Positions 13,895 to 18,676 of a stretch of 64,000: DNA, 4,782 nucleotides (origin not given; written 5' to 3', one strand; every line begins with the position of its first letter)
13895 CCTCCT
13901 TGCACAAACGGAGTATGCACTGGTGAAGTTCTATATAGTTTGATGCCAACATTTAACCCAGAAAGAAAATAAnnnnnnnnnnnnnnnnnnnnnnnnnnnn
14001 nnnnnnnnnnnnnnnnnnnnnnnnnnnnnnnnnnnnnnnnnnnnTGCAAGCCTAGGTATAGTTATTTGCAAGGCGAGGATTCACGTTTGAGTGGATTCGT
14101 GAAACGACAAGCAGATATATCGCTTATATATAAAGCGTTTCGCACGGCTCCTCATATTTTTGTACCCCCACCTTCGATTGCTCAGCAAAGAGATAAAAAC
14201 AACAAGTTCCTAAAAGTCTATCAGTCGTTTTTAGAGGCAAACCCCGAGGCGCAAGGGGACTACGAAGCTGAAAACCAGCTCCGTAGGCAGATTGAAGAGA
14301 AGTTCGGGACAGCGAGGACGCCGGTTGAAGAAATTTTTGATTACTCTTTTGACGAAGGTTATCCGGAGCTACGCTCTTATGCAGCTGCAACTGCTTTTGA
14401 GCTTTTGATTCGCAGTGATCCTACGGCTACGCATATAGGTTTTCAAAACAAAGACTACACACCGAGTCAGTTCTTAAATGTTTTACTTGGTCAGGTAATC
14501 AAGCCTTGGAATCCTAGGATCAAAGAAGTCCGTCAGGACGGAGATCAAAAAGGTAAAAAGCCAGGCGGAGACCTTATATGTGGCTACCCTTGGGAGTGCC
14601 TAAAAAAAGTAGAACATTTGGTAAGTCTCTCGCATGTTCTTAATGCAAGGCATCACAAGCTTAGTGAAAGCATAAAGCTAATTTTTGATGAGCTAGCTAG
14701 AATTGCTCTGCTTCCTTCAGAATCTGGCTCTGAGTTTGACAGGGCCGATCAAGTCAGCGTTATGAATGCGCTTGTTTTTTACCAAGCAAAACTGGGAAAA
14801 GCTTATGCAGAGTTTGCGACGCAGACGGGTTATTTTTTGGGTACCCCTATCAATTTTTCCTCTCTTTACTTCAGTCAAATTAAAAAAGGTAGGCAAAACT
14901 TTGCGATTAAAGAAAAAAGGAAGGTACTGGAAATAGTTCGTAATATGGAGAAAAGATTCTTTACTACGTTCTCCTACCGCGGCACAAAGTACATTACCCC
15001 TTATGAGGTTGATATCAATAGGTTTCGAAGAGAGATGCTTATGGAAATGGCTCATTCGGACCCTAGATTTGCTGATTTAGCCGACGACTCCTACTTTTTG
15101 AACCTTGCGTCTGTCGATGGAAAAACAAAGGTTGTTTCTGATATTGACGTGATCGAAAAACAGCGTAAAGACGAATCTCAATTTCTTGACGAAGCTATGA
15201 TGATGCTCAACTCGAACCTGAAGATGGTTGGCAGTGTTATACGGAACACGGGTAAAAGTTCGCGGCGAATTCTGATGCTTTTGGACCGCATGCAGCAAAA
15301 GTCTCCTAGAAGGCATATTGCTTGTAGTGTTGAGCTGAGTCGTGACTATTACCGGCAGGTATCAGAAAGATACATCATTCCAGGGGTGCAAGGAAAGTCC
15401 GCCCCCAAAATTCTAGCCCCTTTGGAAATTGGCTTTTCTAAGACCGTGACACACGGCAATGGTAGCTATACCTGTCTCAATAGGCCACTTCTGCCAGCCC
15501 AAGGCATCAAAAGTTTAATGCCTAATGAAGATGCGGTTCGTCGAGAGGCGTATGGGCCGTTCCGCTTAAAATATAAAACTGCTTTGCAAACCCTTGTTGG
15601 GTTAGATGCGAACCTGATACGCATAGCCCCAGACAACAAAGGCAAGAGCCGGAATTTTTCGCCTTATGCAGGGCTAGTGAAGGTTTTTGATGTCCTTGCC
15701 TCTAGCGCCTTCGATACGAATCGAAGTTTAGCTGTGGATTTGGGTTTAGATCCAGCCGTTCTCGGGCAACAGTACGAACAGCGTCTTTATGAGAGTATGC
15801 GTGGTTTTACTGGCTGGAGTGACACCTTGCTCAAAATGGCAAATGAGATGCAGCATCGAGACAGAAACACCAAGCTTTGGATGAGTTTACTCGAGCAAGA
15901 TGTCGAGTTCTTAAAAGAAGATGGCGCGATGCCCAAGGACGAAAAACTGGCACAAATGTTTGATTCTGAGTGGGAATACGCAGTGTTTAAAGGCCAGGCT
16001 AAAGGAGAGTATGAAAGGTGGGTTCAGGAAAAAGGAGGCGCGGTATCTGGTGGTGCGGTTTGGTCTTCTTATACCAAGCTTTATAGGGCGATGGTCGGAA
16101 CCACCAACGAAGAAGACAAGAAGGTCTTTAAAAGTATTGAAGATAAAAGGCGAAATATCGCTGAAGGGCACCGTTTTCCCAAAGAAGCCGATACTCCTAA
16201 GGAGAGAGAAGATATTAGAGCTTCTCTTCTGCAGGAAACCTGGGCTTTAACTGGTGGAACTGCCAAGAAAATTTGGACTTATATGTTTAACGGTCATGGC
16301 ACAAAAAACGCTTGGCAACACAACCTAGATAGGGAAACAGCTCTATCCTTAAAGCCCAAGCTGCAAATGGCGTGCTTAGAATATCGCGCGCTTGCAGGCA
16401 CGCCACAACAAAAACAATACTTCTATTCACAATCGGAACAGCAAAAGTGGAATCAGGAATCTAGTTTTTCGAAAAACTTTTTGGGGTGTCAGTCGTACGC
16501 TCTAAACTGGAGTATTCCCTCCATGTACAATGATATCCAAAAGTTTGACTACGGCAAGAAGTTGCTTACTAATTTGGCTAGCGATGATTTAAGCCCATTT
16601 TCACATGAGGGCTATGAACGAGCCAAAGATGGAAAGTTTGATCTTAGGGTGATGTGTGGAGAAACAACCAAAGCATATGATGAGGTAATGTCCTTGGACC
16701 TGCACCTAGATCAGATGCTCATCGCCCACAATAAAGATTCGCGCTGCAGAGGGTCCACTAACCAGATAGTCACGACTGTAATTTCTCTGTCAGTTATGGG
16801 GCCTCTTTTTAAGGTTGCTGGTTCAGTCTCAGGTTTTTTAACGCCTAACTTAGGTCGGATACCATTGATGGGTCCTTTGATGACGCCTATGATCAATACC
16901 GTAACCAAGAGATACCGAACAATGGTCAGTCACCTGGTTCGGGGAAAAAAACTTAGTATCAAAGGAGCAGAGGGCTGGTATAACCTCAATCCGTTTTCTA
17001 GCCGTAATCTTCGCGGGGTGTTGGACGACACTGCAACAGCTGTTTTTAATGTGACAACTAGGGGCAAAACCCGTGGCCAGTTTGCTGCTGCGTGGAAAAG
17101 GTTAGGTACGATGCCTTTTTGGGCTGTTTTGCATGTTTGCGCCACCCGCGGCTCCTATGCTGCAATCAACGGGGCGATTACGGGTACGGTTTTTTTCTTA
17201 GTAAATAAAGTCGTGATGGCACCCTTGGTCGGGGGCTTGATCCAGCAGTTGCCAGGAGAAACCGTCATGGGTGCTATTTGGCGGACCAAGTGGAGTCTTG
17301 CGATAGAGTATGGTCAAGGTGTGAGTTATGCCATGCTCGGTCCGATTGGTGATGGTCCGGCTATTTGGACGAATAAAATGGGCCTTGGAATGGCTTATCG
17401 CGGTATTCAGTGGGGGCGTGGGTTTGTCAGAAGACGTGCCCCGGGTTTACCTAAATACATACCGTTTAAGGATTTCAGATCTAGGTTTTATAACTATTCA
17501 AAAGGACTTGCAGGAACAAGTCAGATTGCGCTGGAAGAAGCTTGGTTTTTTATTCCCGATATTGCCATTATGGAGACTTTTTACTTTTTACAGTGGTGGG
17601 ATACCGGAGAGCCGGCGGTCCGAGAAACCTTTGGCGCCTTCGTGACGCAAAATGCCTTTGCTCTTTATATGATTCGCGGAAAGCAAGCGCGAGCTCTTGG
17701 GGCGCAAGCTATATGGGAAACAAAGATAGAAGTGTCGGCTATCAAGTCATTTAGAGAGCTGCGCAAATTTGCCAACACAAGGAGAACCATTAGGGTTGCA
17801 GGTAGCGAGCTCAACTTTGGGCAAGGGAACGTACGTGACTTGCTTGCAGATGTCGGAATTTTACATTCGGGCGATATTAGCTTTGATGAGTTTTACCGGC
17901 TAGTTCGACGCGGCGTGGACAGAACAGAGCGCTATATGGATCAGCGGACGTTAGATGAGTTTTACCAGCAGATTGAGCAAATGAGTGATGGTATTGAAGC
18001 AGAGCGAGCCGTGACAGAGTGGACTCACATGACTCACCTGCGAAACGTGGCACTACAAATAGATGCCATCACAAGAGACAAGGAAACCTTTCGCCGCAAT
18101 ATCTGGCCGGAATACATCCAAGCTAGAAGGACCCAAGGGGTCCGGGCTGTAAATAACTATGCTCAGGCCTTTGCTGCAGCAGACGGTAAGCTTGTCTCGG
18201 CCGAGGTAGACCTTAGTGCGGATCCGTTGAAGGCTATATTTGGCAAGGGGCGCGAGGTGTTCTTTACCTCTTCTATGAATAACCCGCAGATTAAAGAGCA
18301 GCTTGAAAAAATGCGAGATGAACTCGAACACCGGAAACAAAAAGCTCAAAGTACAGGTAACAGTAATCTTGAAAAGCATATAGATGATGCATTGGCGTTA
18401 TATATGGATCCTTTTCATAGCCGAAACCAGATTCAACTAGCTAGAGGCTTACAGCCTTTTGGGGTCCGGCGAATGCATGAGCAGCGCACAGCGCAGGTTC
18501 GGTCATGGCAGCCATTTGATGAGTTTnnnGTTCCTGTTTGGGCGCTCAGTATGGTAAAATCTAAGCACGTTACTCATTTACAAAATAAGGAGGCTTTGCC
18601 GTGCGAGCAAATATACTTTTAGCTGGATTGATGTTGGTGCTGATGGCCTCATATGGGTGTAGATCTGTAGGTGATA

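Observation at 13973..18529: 1518-aa protein with an unusual architecture: signal/lipobox, ~900-aa soluble region, hydrophobic helix block, ~330-aa tail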

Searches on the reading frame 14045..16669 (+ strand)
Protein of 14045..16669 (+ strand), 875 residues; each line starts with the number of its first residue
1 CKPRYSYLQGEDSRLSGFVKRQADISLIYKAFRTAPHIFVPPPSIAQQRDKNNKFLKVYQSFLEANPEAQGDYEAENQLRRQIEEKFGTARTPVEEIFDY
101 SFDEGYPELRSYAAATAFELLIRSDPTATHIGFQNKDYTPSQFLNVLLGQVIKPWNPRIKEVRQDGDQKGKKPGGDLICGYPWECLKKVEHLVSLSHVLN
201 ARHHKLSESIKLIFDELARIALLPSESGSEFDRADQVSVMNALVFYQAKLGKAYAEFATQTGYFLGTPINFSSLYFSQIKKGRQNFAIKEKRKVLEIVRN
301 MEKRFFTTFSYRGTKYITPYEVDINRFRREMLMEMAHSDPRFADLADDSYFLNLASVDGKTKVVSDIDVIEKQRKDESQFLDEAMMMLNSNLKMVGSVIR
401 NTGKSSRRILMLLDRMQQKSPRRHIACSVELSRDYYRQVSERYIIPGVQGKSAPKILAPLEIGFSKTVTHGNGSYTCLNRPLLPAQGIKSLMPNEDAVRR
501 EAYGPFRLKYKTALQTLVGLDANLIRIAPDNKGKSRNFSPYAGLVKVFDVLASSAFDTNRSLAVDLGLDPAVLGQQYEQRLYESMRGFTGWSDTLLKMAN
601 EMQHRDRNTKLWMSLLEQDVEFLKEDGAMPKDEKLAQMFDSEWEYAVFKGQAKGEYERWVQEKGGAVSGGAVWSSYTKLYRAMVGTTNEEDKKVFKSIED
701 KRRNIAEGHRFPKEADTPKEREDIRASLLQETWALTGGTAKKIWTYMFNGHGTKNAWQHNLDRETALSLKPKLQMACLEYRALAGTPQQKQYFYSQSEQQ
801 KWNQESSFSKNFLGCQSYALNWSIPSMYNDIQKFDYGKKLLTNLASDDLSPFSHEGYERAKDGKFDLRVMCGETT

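Call 46: search_solved_structures(query=A3, max_evalue=10)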
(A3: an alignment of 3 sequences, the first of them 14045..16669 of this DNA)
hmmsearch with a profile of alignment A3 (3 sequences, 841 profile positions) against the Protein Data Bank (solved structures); distinct sequences matched with E-value up to 10: 1.
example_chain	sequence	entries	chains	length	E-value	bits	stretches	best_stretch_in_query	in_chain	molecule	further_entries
7n9i_A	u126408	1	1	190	0.19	13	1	442-526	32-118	Frataxin homolog, mitochondrial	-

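Call 53: predict_structure(alignment_id=A3)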
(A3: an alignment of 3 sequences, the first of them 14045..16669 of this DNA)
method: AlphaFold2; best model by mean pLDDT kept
length: 875 residues; sequences in the alignment: 3
mean_pLDDT: 35.7   pTM: 0.28
mean pLDDT of the five models: 35.7, 32.2, 30.8, 30.0, 29.9
residues with pLDDT >= 90: 0; 70-90: 0; 50-70: 67; < 50: 808
segments of 3 or more residues with pLDDT < 50: 1-19, 23-76, 78-80, 87-91, 122-130, 139-141, 158-780, 782-796, 798-853, 859-875
pLDDT, mean of each block of 10 residues (from residue 1): 29 43 48 41 39 44 40 46 51 58 58 53 42 51 55 52 37 39 42 39 34 36 28 27 29 29 26 25 31 32 29 29 32 32 32 33 28 33 31 28 29 30 35 36 29 28 36 37 28 28 28 29 28 30 29 28 29 32 29 33 34 31 32 36 39 42 40 35 35 35 30 30 32 31 29 31 35 44 42 40 41 33 37 42 40 47 44 39
secondary structure, 60 per line:
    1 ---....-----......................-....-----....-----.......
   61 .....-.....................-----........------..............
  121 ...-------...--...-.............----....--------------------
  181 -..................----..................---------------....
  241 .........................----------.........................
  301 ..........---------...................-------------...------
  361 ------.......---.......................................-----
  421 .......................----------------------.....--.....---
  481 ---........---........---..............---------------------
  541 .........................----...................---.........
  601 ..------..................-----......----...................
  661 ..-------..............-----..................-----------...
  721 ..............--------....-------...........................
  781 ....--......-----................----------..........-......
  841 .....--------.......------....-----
elements in order (helices of 4 or more, strands of 3 or more residues): H4-7 H13-34 H36-39 H45-48 H54-65 H67-87 H93-100 H107-123 E131-133 E136-138 H140-152 H157-160 H182-199 H204-221 H237-265 H276-310 H320-338 H367-373 H377-415 H421-443 E466-470 E473-477 H484-491 H495-502 H506-519 H541-565 H570-588 H592-602 H609-626 H632-637 H642-662 H670-683 H689-706 H718-734 H743-746 H754-784 H787-792 H798-813 H824-833 H835-845 H854-860 H867-870
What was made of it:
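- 14048..16759 (+): Gene C residues 26-929: a hydrophilic, probably all-helical N-terminal region with eight aligned cysteines, read as four probable consecutive disulfides (203/209, 451/501, 801/839, 895/925). The helical assignment comes only from a low-confidence AF2 model (call 53).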

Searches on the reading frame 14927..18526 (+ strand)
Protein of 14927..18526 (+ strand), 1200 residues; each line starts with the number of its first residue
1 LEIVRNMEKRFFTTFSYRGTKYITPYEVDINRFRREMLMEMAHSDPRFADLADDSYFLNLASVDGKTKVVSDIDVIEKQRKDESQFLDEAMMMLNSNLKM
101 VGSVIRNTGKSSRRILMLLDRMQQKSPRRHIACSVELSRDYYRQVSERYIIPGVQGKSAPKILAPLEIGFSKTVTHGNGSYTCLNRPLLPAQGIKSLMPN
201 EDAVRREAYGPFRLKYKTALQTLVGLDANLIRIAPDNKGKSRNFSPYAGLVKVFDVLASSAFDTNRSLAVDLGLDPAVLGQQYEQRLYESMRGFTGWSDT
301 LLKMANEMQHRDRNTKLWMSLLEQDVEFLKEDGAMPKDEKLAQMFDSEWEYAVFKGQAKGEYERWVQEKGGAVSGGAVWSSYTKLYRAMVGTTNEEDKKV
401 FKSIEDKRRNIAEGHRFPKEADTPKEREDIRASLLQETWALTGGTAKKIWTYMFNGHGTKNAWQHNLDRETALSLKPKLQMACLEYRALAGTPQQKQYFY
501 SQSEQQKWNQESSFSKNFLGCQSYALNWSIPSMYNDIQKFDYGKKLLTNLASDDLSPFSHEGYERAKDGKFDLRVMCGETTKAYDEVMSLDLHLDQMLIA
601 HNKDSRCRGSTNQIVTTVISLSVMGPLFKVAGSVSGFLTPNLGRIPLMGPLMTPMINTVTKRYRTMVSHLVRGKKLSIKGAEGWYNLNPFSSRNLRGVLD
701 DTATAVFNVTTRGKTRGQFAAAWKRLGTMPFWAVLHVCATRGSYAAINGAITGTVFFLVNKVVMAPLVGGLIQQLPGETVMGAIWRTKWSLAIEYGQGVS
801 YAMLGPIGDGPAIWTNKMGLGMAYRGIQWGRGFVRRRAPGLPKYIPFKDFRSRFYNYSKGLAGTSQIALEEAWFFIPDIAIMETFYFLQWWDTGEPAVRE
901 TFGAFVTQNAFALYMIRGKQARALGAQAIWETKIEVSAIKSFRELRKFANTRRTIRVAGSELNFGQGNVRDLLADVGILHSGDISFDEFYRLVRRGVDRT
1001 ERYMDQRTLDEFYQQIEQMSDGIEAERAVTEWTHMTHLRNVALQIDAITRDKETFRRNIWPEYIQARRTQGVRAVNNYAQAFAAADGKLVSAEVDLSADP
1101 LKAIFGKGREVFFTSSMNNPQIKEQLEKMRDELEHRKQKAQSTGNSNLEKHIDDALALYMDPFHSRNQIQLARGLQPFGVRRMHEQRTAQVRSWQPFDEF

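Call 24: search_protein_representatives(protein=window:14927-18526:+)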
Query: 1200 residues. Proteins with E-value up to 0.001 (for the whole library): 3; up to 1e-10: 2; up to 1e-30: 1. The best 3 are listed.
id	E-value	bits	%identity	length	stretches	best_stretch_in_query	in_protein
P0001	0.0e+00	2773.0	100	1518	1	1-1200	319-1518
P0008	6.7e-28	113.3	33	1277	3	739-932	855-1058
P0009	9.4e-05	36.6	26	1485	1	588-935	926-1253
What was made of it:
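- Checked: An open frame of 1518 codons in 44% GC DNA cannot arise by chance, and two distant homologues exist (call 24).
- The block is the most conserved part (call 24).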

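Call 28: find_encoding_contigs(protein=P0008, flank=10000, max_places=4)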
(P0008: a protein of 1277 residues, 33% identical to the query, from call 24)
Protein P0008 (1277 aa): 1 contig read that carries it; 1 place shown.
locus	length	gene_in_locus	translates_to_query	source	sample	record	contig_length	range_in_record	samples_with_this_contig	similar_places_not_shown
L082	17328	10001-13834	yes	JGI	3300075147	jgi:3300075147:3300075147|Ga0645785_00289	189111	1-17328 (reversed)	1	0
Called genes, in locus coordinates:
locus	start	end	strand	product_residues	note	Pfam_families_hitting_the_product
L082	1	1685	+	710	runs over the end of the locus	PF07690:MFS_1, PF00854:PTR2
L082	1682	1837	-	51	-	-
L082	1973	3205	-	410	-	PF07282:Cas12f1-like_TNB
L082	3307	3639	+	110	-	PF01527:HTH_Tnp_1 (weak)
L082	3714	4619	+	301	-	PF00665:rve, PF13683:rve_3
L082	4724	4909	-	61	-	-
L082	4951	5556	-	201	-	PF00376:MerR (weak), PF00239:Resolvase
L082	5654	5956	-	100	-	PF01909:NTP_transf_2, PF18765:Polbeta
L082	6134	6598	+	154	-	-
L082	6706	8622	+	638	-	-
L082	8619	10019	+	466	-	-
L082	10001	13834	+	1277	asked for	-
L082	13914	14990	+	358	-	-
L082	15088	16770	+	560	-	-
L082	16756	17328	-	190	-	?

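Call 29: find_encoding_contigs(protein=P0009, flank=10000, max_places=4)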
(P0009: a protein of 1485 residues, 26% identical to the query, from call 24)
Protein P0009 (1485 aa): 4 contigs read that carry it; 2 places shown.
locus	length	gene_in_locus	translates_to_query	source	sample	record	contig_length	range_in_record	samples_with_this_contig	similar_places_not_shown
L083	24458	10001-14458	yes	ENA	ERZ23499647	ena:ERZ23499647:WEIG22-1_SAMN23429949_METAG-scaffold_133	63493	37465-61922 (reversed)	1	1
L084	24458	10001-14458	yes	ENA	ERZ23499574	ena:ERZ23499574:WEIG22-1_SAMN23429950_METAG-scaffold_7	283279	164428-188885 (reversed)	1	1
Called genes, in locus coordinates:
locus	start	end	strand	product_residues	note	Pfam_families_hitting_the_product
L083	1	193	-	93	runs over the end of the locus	PF00404:Dockerin_1 (faint), PF13499:EF-hand_7 (faint), PF00036:EF-hand_1 (faint), PF13405:EF-hand_6 (faint), PF13202:EF-hand_5 (faint)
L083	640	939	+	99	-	-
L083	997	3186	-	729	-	-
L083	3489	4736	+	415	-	-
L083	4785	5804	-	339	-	-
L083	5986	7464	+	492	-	-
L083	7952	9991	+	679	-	-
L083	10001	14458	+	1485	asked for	-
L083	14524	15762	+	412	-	-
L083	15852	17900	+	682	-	-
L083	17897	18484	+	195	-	-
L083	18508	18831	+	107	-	-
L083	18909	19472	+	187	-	PF04011:LemA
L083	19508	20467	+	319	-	PF11335:DUF3137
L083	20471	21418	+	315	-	PF11335:DUF3137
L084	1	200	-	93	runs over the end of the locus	PF00404:Dockerin_1 (faint), PF13499:EF-hand_7 (faint), PF00036:EF-hand_1 (faint), PF13405:EF-hand_6 (faint), PF13202:EF-hand_5 (faint)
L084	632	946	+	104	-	-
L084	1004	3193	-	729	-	-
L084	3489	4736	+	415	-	-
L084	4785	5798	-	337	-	-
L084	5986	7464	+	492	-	-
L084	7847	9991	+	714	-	-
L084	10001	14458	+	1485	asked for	-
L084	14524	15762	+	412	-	-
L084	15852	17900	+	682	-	-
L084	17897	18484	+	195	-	-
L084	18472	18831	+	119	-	-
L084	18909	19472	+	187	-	PF04011:LemA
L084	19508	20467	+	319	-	PF11335:DUF3137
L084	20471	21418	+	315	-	PF11335:DUF3137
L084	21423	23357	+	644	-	PF00133:tRNA-synt_1 (faint), PF01406:tRNA-synt_1e (faint), PF09334:tRNA-synt_1g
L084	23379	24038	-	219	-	-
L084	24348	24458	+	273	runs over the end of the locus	-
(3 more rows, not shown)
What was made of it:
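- On Tol-Pal system accessory: The L082 and L084 copies have unrelated neighbours (calls 28, 29).
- The junctions are equally tight in L082 and L084 (calls 28, 29).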

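Call 60: find_homologous_proteins(query=P0009, max_evalue=0.001)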
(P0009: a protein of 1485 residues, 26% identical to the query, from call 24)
Query P0009 (1485 aa): 1 proteins with E <= 0.001 among 7979 candidates.
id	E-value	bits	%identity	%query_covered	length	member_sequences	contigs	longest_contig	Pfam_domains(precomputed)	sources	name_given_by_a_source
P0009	0.0e+0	3373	100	100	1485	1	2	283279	-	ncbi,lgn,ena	-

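Call 88: list_cluster_members(proteins=[P0008, P0009, L082:6706-8619:+, L082:8619-10016:+, L082:13914-14987:+, L082:15088-16767:+, L084:5986-7461:+, L084:7847-9988:+, L084:14524-15759:+, L084:15852-17897:+])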
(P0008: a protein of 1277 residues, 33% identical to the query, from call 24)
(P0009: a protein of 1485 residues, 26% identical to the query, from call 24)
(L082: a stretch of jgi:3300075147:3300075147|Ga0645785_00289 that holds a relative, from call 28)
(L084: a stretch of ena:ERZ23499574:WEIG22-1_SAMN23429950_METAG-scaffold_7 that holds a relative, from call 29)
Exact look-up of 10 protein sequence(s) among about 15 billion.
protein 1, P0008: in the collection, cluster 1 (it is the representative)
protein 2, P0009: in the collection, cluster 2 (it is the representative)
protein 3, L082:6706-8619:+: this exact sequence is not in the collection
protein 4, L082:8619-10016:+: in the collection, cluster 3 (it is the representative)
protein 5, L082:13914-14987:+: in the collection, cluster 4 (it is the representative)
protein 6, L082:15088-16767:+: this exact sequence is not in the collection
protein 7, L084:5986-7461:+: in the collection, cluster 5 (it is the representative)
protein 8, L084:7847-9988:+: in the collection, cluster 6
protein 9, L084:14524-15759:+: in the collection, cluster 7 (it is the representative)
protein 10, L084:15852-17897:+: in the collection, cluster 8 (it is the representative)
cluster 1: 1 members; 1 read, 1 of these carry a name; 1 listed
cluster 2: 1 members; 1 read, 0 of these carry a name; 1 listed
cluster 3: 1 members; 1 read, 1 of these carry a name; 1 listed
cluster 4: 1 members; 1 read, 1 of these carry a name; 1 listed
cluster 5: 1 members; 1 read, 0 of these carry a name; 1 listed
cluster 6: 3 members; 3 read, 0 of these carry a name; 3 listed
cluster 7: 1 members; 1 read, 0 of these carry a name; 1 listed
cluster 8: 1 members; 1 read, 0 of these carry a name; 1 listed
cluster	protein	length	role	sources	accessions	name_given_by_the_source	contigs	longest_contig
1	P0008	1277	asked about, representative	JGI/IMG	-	hypothetical protein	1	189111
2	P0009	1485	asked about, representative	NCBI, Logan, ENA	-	-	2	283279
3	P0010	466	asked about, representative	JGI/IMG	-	hypothetical protein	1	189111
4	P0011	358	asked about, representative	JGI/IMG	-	hypothetical protein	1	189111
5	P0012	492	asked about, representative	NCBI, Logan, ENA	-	-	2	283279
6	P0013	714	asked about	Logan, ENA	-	-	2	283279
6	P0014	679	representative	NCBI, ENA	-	-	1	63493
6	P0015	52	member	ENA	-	-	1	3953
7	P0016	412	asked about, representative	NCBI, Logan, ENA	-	-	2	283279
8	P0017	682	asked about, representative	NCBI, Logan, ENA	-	-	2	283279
